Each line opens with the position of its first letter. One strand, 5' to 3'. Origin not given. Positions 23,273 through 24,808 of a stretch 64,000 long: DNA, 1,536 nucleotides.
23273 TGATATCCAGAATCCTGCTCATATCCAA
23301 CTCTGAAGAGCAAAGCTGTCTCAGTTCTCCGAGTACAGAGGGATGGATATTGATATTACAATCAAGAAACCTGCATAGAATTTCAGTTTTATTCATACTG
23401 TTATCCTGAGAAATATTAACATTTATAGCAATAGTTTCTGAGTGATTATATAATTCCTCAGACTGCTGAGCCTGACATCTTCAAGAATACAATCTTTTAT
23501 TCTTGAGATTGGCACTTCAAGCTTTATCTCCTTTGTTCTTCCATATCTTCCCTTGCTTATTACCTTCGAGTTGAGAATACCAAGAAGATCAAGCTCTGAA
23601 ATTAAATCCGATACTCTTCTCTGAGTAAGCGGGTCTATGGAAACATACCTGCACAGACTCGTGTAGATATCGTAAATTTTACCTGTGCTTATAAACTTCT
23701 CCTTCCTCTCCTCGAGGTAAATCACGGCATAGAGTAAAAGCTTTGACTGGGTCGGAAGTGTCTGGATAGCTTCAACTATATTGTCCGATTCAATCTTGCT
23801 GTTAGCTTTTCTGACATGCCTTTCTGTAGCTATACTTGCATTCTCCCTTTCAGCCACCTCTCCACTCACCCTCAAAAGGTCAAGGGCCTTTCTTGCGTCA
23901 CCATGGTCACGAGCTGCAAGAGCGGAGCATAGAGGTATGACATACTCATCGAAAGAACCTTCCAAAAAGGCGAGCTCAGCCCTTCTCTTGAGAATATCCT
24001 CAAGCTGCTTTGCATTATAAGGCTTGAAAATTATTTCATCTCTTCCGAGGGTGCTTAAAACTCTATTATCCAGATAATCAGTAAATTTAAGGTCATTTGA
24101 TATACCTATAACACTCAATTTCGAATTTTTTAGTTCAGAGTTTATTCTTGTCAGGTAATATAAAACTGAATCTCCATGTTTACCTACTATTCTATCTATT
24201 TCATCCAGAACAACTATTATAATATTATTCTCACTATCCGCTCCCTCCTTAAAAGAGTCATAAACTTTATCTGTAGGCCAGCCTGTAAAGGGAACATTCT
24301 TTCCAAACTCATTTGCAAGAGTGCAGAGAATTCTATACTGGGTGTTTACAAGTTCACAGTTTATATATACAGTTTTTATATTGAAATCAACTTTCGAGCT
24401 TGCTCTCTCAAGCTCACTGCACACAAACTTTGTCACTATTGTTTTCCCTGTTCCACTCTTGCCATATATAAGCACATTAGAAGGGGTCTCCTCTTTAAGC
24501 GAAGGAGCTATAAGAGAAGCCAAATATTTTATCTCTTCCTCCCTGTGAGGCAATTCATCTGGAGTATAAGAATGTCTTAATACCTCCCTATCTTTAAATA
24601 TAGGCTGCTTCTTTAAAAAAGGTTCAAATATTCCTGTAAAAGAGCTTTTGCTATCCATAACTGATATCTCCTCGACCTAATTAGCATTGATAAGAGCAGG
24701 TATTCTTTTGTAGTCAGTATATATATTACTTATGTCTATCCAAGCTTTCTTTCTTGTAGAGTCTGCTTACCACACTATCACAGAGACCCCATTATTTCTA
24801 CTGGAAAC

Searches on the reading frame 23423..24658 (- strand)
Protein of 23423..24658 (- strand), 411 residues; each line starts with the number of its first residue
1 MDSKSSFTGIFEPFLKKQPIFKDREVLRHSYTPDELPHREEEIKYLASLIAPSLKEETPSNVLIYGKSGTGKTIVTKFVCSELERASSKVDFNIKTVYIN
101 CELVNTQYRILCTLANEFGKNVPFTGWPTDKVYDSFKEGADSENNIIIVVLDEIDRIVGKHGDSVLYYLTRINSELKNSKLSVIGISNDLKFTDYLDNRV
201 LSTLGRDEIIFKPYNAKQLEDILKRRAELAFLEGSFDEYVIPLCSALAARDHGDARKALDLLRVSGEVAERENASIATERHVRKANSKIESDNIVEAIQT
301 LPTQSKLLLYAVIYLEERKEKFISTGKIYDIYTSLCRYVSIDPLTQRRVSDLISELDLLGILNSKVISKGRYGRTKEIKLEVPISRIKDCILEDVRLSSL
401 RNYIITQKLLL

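Call 4: search_protein_families(library=pfam, proteins=[window:23423-24658:-])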
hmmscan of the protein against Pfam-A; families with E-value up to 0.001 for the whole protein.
window:23423-24658:- (411 aa): 11 families
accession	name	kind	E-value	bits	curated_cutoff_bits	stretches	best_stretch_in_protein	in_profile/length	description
PF09079.17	Cdc6_C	-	5.2e-33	113.3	25.1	1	296-388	1-94/96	CDC6, C terminal winged helix domain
PF22703.2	Cdc6_lid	-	1.8e-25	89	27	1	221-286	2-67/68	Cdc6 AAA+ ATPase-type lid domain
PF00004.35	AAA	-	1.8e-10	41.8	21.2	1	62-201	1-119/131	ATPase family associated with various cellular activities (AAA)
PF13191.12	AAA_16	-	1e-09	39.5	32.6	1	35-109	1-67/167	AAA ATPase domain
PF13401.12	AAA_22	-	2.6e-09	37.9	27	1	58-178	4-115/130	AAA domain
PF22606.2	Cdc6-ORC-like_ATPase_lid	-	2.1e-07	31.2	27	1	214-272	1-59/60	Cdc6/ORC-like, ATPase lid domain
PF01637.24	ATPase_2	-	6.7e-07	29.8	33.2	1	39-183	4-150/225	ATPase domain predominantly from Archaea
PF00270.35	DEAD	-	0.00013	22.2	26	0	60-177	15-147/167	DEAD/DEAH box helicase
PF24883.2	NPHP3_N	-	0.00029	21.5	24.8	0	58-92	21-55/164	Nephrocystin 3, N-terminal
PF07693.20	KAP_NTPase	-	0.00029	20.6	20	0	41-89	3-50/293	KAP family P-loop domain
PF00158.32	Sigma54_activat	-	0.00041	20.5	20.2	1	57-105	20-62/168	Sigma-54 interaction domain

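Call 6: find_encoding_contigs(protein=window:23423-24658:-, flank=3000, max_places=6)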
Protein window:23423-24658:- (411 aa): 6 contigs read that carry it; 2 places shown.
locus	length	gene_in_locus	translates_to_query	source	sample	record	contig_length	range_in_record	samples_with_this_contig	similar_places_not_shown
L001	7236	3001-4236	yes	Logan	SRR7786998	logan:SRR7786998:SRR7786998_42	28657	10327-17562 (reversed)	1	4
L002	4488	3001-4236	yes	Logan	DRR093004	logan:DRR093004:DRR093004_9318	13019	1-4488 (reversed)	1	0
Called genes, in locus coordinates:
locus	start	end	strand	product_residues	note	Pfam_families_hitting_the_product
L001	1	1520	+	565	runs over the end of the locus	PF00587:tRNA-synt_2b, PF03129:HGTP_anticodon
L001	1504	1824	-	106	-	PF06677:Auto_anti-p27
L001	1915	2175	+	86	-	PF03685:UPF0147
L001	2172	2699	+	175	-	-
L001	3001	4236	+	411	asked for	PF01637:ATPase_2 (weak), PF13191:AAA_16, PF00004:AAA, PF13401:AAA_22, PF22606:Cdc6-ORC-like_ATPase_lid (weak), PF22703:Cdc6_lid, PF09079:WHD_Cdc6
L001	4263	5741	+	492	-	PF00149:Metallophos, PF04042:DNA_pol_E_B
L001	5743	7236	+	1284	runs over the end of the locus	PF03833:PolC_DP2_N, PF24844:PolC_DP2_central, PF24846:PolC_DP2_cat, PF14890:Intein_splicing, PF24846:PolC_DP2_cat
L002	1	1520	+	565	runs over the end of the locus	PF00587:tRNA-synt_2b, PF03129:HGTP_anticodon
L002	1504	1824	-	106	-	PF06677:Auto_anti-p27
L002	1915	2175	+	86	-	PF03685:UPF0147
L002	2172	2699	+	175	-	-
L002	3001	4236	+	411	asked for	PF01637:ATPase_2 (weak), PF13191:AAA_16, PF00004:AAA, PF13401:AAA_22, PF22606:Cdc6-ORC-like_ATPase_lid (weak), PF22703:Cdc6_lid, PF09079:WHD_Cdc6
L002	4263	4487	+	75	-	?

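Call 7: find_homologous_proteins(query=window:23423-24658:-, max_evalue=1e-30)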
Query window:23423-24658:- (411 aa): 7999 proteins with E <= 1e-30 among 8000 candidates; the best 120 are listed.
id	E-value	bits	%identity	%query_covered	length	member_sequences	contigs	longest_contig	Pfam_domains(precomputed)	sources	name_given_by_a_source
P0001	1.2e-261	885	99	100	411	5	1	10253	PF22703.3,PF22606.3,PF00004.36,PF13401.13,PF01637.25,PF09079.18,PF13191.13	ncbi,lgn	-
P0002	3.3e-216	736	78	100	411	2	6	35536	PF22703.3,PF00158.33,PF24883.3,PF22606.3,PF00004.36,PF13401.13,PF01637.25,PF09079.18,PF13191.13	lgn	-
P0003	4.7e-204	696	76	100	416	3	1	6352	PF22703.3,PF07693.21,PF22606.3,PF00004.36,PF13401.13,PF01637.25,PF09079.18,PF13191.13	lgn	-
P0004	2.1e-187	641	70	100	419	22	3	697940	PF22703.3,PF22606.3,PF00004.36,PF13401.13,PF01637.25,PF09079.18,PF13191.13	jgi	jgi:cell division control protein 6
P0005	7.7e-185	632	68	100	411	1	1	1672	PF22703.3,PF24883.3,PF22606.3,PF00004.36,PF13401.13,PF01637.25,PF05621.18,PF09079.18,PF13191.13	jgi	jgi:cell division control protein 6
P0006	2.6e-183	627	67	100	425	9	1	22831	PF22703.3,PF22606.3,PF00004.36,PF13401.13,PF01637.25,PF09079.18,PF13191.13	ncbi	-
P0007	1.1e-182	625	68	100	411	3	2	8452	PF22703.3,PF07693.21,PF22606.3,PF00004.36,PF13401.13,PF01637.25,PF09079.18,PF13191.13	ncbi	ncbi:MAG: ORC1-type DNA replication protein [Candidatus Hydrothermarchaeales archaeon]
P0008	2.9e-182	624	66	100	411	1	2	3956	PF22703.3,PF24883.3,PF22606.3,PF00004.36,PF13401.13,PF01637.25,PF09079.18,PF13191.13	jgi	jgi:cell division control protein 6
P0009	3.1e-182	624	65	100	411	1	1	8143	PF22703.3,PF24883.3,PF22606.3,PF00004.36,PF13401.13,PF01637.25,PF09079.18,PF13191.13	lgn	-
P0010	5.3e-182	623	65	100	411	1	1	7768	PF22703.3,PF24883.3,PF22606.3,PF00004.36,PF13401.13,PF01637.25,PF09079.18,PF13191.13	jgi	jgi:cell division control protein 6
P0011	7.9e-182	622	66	100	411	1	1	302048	PF22703.3,PF24883.3,PF22606.3,PF00004.36,PF13401.13,PF01637.25,PF09079.18,PF13191.13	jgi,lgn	jgi:cell division control protein 6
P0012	1.2e-181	622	65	100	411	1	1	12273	PF22703.3,PF24883.3,PF22606.3,PF00004.36,PF13401.13,PF01637.25,PF09079.18,PF13191.13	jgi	jgi:cell division control protein 6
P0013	3.3e-181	620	66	100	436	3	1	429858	PF22703.3,PF07693.21,PF24883.3,PF22606.3,PF00004.36,PF13401.13,PF01637.25,PF09079.18,PF13191.13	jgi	jgi:cell division control protein 6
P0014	7.0e-181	619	66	100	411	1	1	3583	PF22703.3,PF07693.21,PF22606.3,PF00004.36,PF13401.13,PF01637.25,PF09079.18,PF13191.13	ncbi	-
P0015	8.3e-181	619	66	100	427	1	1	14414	PF22703.3,PF07693.21,PF22606.3,PF00004.36,PF13401.13,PF01637.25,PF09079.18,PF13191.13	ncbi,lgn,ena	-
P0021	1.7e-178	611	67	100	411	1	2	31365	PF22703.3,PF24883.3,PF22606.3,PF00004.36,PF13401.13,PF01637.25,PF05621.18,PF09079.18,PF13191.13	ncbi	ncbi:MAG: ORC1-type DNA replication protein [Candidatus Hydrothermarchaeales archaeon]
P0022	2.3e-178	611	66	100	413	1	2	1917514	PF22703.3,PF22606.3,PF00004.36,PF13401.13,PF01637.25,PF09079.18,PF13191.13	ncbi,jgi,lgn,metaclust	jgi:cell division control protein 6|metaclust:\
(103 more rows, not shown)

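Call 9: find_related_loci(query=A1, collection=genome_contigs, flank=4000)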
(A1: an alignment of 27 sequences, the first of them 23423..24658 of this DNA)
Query A1 (411 aa) in genome_contigs; peptide patterns used: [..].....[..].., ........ (x = any residue, [..] = any of these).
600 stretches matched a pattern (row limit reached: there are more); 573 encode a relative of the query (tblastn E <= 1e-3); the best 80 are kept; 80 distinct loci.
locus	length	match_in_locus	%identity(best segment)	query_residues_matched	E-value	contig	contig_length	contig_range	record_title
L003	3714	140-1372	65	1-411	0e+0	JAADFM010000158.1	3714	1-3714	MAG: Methanobacteriota archaeon isolate M_MaxBin.027 contig-127_72015, whole genome shotgun sequence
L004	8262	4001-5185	61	8-403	2e-163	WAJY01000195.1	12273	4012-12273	MAG: Geoglobus sp. isolate S009_8 k151_54178, whole genome shotgun sequence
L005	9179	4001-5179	61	10-403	3e-162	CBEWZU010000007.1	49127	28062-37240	MAG TPA_asm: uncultured Archaeoglobaceae archaeon isolate SRR24791474_metabat2_35 genome assembly, contig: ERZ25515408.1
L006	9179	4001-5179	60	10-403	1e-159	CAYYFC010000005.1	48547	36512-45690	MAG TPA_asm: uncultured archaeon isolate SRP141552_co1_20 genome assembly, contig: NODE_234_length_48547_cov_28.914089,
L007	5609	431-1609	59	9-399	6e-160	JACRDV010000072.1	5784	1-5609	MAG: Methanobacteriota archaeon isolate NC_groundwater_1681_Pr3_B-0.1um_36_11 SR-2_scaffold_141_1434973, whole genome sh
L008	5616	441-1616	59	8-400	2e-158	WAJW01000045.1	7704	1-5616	MAG: Archaeoglobaceae archaeon isolate S009_4_esom k151_128601, whole genome shotgun sequence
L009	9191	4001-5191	57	6-403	2e-157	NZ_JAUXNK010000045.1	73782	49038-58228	MAG: Methanolobus sp. isolate C1_concoct.bin.76 C1_k141_96752, whole genome shotgun sequence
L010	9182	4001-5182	59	6-400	3e-157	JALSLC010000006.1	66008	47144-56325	MAG: Archaeoglobaceae archaeon isolate 355-202_metabat1_scaf2bin.040 355-202_scaffold_158_c1, whole genome shotgun seque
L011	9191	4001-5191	56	6-403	1e-156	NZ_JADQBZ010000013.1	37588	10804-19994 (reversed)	MAG: Methanolobus sp. isolate Soudan_28 NODE_438_length_37588_cov_47.707857, whole genome shotgun sequence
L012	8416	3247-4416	59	10-400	1e-156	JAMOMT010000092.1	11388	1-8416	MAG: Archaeoglobaceae archaeon isolate 4281-140_metabat1_scaf2bin.045 4281-140_scaffold_2641_c1, whole genome shotgun se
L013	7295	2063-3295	56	1-411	2e-156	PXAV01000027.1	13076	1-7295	MAG: Methanosarcinaceae archaeon isolate T3Sed10_220R1 T3-Sed10-C10497, whole genome shotgun sequence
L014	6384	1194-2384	57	6-403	7e-156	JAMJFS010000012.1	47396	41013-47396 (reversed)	MAG: Methanosarcinaceae archaeon isolate B4-05 NODE_12_length_47396_cov_26.435310, whole genome shotgun sequence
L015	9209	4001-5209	57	2-400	7e-155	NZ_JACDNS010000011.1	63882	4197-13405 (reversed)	MAG: Thermococcus sp. isolate GB_MAG1_027 c_000000000369, whole genome shotgun sequence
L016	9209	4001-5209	56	2-400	9e-155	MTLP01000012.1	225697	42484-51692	MAG: Thermococcus sp. JdFR-02 JGI24019J35510_1000012, whole genome shotgun sequence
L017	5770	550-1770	55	6-410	1e-154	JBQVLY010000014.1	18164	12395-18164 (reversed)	MAG: Methanosarcinaceae archaeon isolate Jaco_11668_bin3 c_000000000014, whole genome shotgun sequence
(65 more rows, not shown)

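Call 10: find_encoding_contigs(protein=P0002, flank=4000, max_places=3)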
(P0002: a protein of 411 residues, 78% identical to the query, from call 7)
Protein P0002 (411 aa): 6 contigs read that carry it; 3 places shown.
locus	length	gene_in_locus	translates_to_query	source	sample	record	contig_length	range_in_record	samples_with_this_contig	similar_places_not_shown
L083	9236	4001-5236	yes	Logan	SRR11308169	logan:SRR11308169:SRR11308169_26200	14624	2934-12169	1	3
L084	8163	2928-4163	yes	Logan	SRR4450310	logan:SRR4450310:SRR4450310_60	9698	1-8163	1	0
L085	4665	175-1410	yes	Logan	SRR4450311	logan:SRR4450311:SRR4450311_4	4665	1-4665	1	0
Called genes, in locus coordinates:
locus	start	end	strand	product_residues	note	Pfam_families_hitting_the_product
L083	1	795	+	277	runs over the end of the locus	PF00571:CBS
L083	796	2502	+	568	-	PF00587:tRNA-synt_2b, PF03129:HGTP_anticodon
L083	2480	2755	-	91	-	PF06677:Auto_anti-p27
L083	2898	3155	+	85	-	PF03685:UPF0147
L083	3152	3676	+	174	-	-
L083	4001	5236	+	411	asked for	PF00158:Sigma54_activat (faint), PF01637:ATPase_2, PF13191:AAA_16, PF00004:AAA, PF13401:AAA_22, PF22606:Cdc6-ORC-like_ATPase_lid (weak), PF22703:Cdc6_lid, PF09079:WHD_Cdc6, +1 more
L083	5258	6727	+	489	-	PF01336:tRNA_anti-codon (weak), PF00149:Metallophos, PF04042:DNA_pol_E_B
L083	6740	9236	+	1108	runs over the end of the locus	PF03833:PolC_DP2_N, PF24844:PolC_DP2_central, PF24846:PolC_DP2_cat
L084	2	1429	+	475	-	?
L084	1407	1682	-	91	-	PF06677:Auto_anti-p27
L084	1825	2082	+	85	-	PF03685:UPF0147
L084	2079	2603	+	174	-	-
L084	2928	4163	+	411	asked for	PF00158:Sigma54_activat (faint), PF01637:ATPase_2, PF13191:AAA_16, PF00004:AAA, PF13401:AAA_22, PF22606:Cdc6-ORC-like_ATPase_lid (weak), PF22703:Cdc6_lid, PF09079:WHD_Cdc6, +1 more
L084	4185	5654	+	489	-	PF01336:tRNA_anti-codon (weak), PF00149:Metallophos, PF04042:DNA_pol_E_B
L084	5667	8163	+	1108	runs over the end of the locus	PF03833:PolC_DP2_N, PF24844:PolC_DP2_central, PF24846:PolC_DP2_cat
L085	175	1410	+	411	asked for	PF00158:Sigma54_activat (faint), PF01637:ATPase_2, PF13191:AAA_16, PF00004:AAA, PF13401:AAA_22, PF22606:Cdc6-ORC-like_ATPase_lid (weak), PF22703:Cdc6_lid, PF09079:WHD_Cdc6, +1 more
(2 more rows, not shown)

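Call 11: find_encoding_contigs(protein=P0003, flank=4000, max_places=3)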
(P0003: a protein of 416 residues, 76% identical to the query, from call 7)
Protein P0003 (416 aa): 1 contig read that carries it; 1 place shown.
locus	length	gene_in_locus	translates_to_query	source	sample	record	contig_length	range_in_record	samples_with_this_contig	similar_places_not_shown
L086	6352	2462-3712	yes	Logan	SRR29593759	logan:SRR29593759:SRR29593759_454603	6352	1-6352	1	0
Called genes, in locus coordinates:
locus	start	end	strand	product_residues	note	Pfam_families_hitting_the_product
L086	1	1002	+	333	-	?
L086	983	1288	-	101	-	PF06677:Auto_anti-p27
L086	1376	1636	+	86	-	PF03685:UPF0147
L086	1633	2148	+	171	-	-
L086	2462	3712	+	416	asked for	PF13191:AAA_16, PF01637:ATPase_2 (weak), PF07693:KAP_NTPase (faint), PF13401:AAA_22, PF00004:AAA, PF22606:Cdc6-ORC-like_ATPase_lid (weak), PF22703:Cdc6_lid, PF09079:WHD_Cdc6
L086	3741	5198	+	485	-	PF01336:tRNA_anti-codon, PF00149:Metallophos, PF04042:DNA_pol_E_B, PF12850:Metallophos_2 (faint)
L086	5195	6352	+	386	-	?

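Call 12: find_encoding_contigs(protein=P0004, flank=4000, max_places=3)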
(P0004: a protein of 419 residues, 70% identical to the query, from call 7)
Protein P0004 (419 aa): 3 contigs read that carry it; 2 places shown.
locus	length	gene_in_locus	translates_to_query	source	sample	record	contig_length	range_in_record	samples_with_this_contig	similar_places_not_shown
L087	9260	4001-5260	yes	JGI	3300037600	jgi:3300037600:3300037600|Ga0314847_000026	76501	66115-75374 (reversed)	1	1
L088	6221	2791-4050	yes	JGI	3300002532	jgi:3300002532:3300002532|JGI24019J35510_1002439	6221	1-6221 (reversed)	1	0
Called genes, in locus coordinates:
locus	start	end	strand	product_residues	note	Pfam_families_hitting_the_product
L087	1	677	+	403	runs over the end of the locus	PF01266:DAO (faint), PF01593:Amino_oxidase, PF13450:NAD_binding_8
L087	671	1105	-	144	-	-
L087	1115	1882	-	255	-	PF01904:DUF72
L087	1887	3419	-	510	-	PF09378:HAS-barrel (weak), PF01935:DUF87, PF05872:HerA_C (faint)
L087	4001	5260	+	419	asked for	PF01637:ATPase_2, PF13191:AAA_16, PF13401:AAA_22, PF00004:AAA, PF22606:Cdc6-ORC-like_ATPase_lid, PF22703:Cdc6_lid, PF09079:WHD_Cdc6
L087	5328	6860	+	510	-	PF01336:tRNA_anti-codon (weak), PF00149:Metallophos, PF04042:DNA_pol_E_B, PF12850:Metallophos_2 (faint)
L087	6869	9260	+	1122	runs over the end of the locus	PF03833:PolC_DP2_N, PF24844:PolC_DP2_central, PF24846:PolC_DP2_cat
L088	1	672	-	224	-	?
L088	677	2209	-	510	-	PF09378:HAS-barrel (weak), PF01935:DUF87, PF05872:HerA_C (faint)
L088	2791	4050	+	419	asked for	PF01637:ATPase_2, PF13191:AAA_16, PF13401:AAA_22, PF00004:AAA, PF22606:Cdc6-ORC-like_ATPase_lid, PF22703:Cdc6_lid, PF09079:WHD_Cdc6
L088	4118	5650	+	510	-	PF01336:tRNA_anti-codon (weak), PF00149:Metallophos, PF04042:DNA_pol_E_B, PF12850:Metallophos_2 (faint)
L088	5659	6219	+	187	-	?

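Call 13: find_encoding_contigs(protein=P0022, flank=4000, max_places=3)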
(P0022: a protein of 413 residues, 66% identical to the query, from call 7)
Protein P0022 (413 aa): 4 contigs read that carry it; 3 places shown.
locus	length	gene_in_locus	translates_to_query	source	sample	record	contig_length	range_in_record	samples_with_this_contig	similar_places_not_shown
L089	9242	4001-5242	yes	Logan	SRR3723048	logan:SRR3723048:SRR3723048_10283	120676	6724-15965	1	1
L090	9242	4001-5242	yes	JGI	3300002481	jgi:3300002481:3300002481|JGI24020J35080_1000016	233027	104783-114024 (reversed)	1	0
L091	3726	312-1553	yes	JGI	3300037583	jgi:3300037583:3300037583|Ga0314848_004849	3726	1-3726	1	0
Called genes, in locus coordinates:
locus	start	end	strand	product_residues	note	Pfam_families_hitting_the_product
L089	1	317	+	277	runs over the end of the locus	PF00571:CBS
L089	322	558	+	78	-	-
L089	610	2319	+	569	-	PF00587:tRNA-synt_2b, PF03129:HGTP_anticodon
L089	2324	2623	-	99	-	PF06677:Auto_anti-p27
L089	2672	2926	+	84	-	PF03685:UPF0147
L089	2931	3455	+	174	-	-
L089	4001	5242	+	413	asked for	PF01637:ATPase_2, PF13191:AAA_16, PF00004:AAA, PF13401:AAA_22, PF22606:Cdc6-ORC-like_ATPase_lid (weak), PF22703:Cdc6_lid, PF09079:WHD_Cdc6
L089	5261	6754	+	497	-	PF01336:tRNA_anti-codon (weak), PF00149:Metallophos, PF04042:DNA_pol_E_B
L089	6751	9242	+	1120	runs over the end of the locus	PF03833:PolC_DP2_N, PF24844:PolC_DP2_central, PF24846:PolC_DP2_cat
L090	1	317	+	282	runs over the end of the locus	PF00571:CBS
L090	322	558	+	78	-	-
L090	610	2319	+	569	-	PF00587:tRNA-synt_2b, PF03129:HGTP_anticodon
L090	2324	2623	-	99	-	PF06677:Auto_anti-p27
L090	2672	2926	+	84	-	PF03685:UPF0147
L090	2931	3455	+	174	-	-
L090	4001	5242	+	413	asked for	PF01637:ATPase_2, PF13191:AAA_16, PF00004:AAA, PF13401:AAA_22, PF22606:Cdc6-ORC-like_ATPase_lid (weak), PF22703:Cdc6_lid, PF09079:WHD_Cdc6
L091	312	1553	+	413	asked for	PF01637:ATPase_2, PF13191:AAA_16, PF00004:AAA, PF13401:AAA_22, PF22606:Cdc6-ORC-like_ATPase_lid (weak), PF22703:Cdc6_lid, PF09079:WHD_Cdc6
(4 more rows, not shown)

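Call 18: find_encoding_contigs(protein=P0011, flank=3000, max_places=1)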
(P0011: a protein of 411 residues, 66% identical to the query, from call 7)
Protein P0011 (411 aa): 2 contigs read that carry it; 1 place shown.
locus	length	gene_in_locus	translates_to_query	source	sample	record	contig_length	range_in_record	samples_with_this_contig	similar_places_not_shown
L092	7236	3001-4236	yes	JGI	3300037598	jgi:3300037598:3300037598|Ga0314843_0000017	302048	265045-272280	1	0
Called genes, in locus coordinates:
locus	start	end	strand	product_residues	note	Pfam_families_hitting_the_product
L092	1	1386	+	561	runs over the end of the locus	PF00587:tRNA-synt_2b, PF03129:HGTP_anticodon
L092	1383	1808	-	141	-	PF06677:Auto_anti-p27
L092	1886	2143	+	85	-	PF03685:UPF0147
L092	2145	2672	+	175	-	-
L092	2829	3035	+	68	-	-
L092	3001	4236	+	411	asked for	PF01637:ATPase_2, PF13191:AAA_16, PF00004:AAA, PF13401:AAA_22, PF24883:NPHP3_N (faint), PF22606:Cdc6-ORC-like_ATPase_lid, PF22703:Cdc6_lid, PF09079:WHD_Cdc6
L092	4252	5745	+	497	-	PF01336:tRNA_anti-codon, PF12850:Metallophos_2 (faint), PF00149:Metallophos, PF04042:DNA_pol_E_B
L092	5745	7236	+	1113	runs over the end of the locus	PF03833:PolC_DP2_N, PF24844:PolC_DP2_central, PF24846:PolC_DP2_cat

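Call 19: find_encoding_contigs(protein=P0013, flank=3000, max_places=1)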
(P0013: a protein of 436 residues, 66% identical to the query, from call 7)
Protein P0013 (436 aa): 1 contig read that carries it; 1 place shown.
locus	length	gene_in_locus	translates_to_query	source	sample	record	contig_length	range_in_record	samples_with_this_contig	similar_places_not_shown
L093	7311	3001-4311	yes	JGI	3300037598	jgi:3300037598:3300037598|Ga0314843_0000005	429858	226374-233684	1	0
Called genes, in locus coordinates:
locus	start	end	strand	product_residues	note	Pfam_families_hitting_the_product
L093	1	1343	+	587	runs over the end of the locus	PF00587:tRNA-synt_2b, PF03129:HGTP_anticodon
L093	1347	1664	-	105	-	PF06677:Auto_anti-p27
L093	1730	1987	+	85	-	PF03685:UPF0147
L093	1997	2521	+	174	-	-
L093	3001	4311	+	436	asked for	PF01637:ATPase_2, PF07693:KAP_NTPase (faint), PF13191:AAA_16, PF13401:AAA_22, PF00004:AAA, PF22606:Cdc6-ORC-like_ATPase_lid (weak), PF22703:Cdc6_lid, PF09079:WHD_Cdc6, +1 more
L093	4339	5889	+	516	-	PF01336:tRNA_anti-codon (faint), PF00149:Metallophos, PF04042:DNA_pol_E_B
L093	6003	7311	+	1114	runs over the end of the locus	PF03833:PolC_DP2_N, PF24844:PolC_DP2_central, PF24846:PolC_DP2_cat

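Call 20: find_encoding_contigs(protein=P0006, flank=3000, max_places=1)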
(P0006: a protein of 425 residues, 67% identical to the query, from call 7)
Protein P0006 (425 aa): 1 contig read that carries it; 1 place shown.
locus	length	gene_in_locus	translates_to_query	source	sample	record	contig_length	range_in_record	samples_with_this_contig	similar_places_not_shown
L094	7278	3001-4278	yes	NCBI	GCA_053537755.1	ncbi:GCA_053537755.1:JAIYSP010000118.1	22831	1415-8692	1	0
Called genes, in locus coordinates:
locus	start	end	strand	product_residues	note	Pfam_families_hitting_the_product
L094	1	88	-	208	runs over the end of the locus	PF01712:dNK, PF13521:AAA_28 (weak), PF02223:Thymidylate_kin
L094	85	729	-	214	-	-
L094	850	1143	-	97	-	PF21473:OB_Ssb-like, PF01336:tRNA_anti-codon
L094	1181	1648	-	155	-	PF06677:Auto_anti-p27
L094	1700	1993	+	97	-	PF03685:UPF0147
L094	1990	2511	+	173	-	-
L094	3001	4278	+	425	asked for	PF01637:ATPase_2, PF13191:AAA_16, PF00004:AAA, PF13401:AAA_22, PF22606:Cdc6-ORC-like_ATPase_lid (weak), PF22703:Cdc6_lid, PF09079:WHD_Cdc6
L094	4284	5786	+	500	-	PF01336:tRNA_anti-codon, PF00149:Metallophos, PF04042:DNA_pol_E_B, PF12850:Metallophos_2 (weak)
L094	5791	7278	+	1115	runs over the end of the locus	PF03833:PolC_DP2_N, PF24844:PolC_DP2_central, PF24846:PolC_DP2_cat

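Call 21: find_encoding_contigs(protein=P0021, flank=3000, max_places=1)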
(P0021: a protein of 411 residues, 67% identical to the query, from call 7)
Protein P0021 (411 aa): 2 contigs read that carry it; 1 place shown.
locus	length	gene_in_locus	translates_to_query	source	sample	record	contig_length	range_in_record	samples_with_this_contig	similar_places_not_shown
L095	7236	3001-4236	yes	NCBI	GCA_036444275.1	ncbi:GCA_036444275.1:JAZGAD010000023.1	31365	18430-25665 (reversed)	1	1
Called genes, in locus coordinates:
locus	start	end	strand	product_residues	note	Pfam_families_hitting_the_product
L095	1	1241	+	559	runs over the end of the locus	PF00587:tRNA-synt_2b, PF03129:HGTP_anticodon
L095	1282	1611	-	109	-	PF06677:Auto_anti-p27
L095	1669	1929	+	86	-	PF03685:UPF0147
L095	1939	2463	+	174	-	-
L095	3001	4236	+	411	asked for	PF01637:ATPase_2, PF13191:AAA_16, PF00004:AAA, PF13401:AAA_22, PF24883:NPHP3_N (weak), PF22606:Cdc6-ORC-like_ATPase_lid, PF22703:Cdc6_lid, PF09079:WHD_Cdc6, +1 more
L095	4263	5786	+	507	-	PF01336:tRNA_anti-codon (weak), PF00149:Metallophos, PF04042:DNA_pol_E_B, PF12850:Metallophos_2 (faint)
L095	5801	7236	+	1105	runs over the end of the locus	PF03833:PolC_DP2_N, PF24844:PolC_DP2_central, PF24846:PolC_DP2_cat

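Call 52: find_encoding_contigs(protein=P0001, flank=1500, max_places=4)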
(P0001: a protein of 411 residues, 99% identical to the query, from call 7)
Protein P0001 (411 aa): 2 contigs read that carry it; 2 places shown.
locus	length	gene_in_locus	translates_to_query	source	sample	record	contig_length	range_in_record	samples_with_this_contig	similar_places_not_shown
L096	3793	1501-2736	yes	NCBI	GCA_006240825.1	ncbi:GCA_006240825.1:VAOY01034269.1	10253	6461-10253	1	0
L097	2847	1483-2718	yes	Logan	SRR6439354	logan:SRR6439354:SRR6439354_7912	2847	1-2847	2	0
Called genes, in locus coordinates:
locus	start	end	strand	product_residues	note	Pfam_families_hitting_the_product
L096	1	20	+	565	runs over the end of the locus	PF00587:tRNA-synt_2b, PF03129:HGTP_anticodon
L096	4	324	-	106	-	PF06677:Auto_anti-p27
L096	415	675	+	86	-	PF03685:UPF0147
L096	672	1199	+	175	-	-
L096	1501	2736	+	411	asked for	PF01637:ATPase_2 (weak), PF13191:AAA_16, PF00004:AAA, PF13401:AAA_22, PF22606:Cdc6-ORC-like_ATPase_lid (weak), PF22703:Cdc6_lid, PF09079:WHD_Cdc6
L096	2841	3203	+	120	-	-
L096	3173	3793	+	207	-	?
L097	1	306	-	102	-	?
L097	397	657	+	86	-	PF03685:UPF0147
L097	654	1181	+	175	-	-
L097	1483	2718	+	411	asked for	PF01637:ATPase_2 (weak), PF13191:AAA_16, PF00004:AAA, PF13401:AAA_22, PF22606:Cdc6-ORC-like_ATPase_lid (weak), PF22703:Cdc6_lid, PF09079:WHD_Cdc6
